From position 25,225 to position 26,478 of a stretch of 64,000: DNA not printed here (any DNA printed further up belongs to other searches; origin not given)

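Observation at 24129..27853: Disassembled amide-ligase cluster: standalone Mur-ligase-domain protein + two ATP-grasp enzymes (cyanophycin-synthetase-like parts as separate genes)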

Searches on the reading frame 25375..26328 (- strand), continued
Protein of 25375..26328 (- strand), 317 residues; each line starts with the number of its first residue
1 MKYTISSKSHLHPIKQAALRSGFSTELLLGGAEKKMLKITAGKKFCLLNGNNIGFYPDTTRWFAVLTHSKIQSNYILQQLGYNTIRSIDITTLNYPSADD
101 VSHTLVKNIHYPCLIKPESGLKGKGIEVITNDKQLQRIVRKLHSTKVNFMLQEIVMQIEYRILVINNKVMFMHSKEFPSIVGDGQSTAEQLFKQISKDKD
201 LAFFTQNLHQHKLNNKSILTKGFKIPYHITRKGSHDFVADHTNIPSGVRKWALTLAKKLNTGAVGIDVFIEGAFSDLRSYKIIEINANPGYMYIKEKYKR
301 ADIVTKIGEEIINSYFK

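Call 58: fold_search(model_id=the predicted structure, library=pdb)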
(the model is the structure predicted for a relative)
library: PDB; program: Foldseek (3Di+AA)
matches with E <= 10: 794; with E <= 0.001: 493
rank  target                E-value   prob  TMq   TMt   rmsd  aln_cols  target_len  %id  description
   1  3ln6                  9.5e-15  1.00  0.54  0.27   7.1       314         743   19  Crystal structure of a bifunctional glutathione synthetase from Streptococcus agalactiae (released 2011-04-13)
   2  7wae_A                1.6e-14  1.00  0.64  0.26   6.5       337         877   21  Trichodesmium erythraeum cyanophycin synthetase 1 (TeCphA1) with ATPgammaS, 4x(beta-Asp-Arg), and aspartate (released 2022-09-07)
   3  3ln7_A                7.1e-14  1.00  0.45  0.23   9.6       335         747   19  Crystal structure of a bifunctional glutathione synthetase from Pasteurella multocida (released 2011-04-13)
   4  7wae_C                8.9e-14  1.00  0.65  0.32   6.3       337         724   22  Trichodesmium erythraeum cyanophycin synthetase 1 (TeCphA1) with ATPgammaS, 4x(beta-Asp-Arg), and aspartate (released 2022-09-07)
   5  7wac_A                3.2e-13  1.00  0.61  0.31   6.7       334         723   22  Trichodesmium erythraeum cyanophycin synthetase 1 (TeCphA1) (released 2022-09-07)
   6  7ta5                  5.6e-13  1.00  0.57  0.35   6.3       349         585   20  Crystal structure of cyanophycin synthetase 2 from Gloeothece citriformis (released 2022-03-02)
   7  3ln7_B                5.6e-13  1.00  0.46  0.24   9.2       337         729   19  Crystal structure of a bifunctional glutathione synthetase from Pasteurella multocida (released 2011-04-13)
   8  7txv_A                2.5e-12  1.00  0.61  0.25   6.1       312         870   19  Cyanophycin synthetase 1 from Synechocystis sp. UTEX2470 E82Q with ATP and 16x(Asp-Arg) (released 2022-06-01)
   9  7lg5_A                5.3e-12  1.00  0.61  0.25   6.0       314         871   19  Synechocystis sp. UTEX2470 Cyanophycin synthetase 1 with ATP (released 2021-08-18)
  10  8fxi_C                6.2e-12  1.00  0.62  0.35   6.1       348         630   17  Cryo-EM structure of Stanieria sp. CphA2 in complex with ADPCP and 4x(beta-Asp-Arg) (released 2023-06-14)
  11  7lgq_A                8.7e-12  1.00  0.61  0.25   5.1       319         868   19  Cyanophycin synthetase 1 from Synechocystis sp. UTEX2470 with ATP and 8x(Asp-Arg)-Asn (released 2021-08-18)
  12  7lgj_A                1.1e-11  1.00  0.59  0.25   6.4       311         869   20  Cyanophycin synthetase 1 from Synechocystis sp. UTEX2470 with ADPCP and 8x(Asp-Arg)-NH2 (released 2021-08-18)
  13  7lgm_A                1.9e-10  1.00  0.62  0.31   6.6       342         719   18  Cyanophycin synthetase from A. baylyi DSM587 with ATP (released 2021-08-18)
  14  7lgn_A                4.6e-10  1.00  0.51  0.27   8.0       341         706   16  Cyanophycin synthetase 1 from T. morbirosei (released 2021-08-18)
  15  3r23_A                1.4e-09  1.00  0.45  0.46   6.7       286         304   12  Crystal Structure of D-alanine--D-Alanine Ligase from Bacillus anthracis (released 2011-03-30)
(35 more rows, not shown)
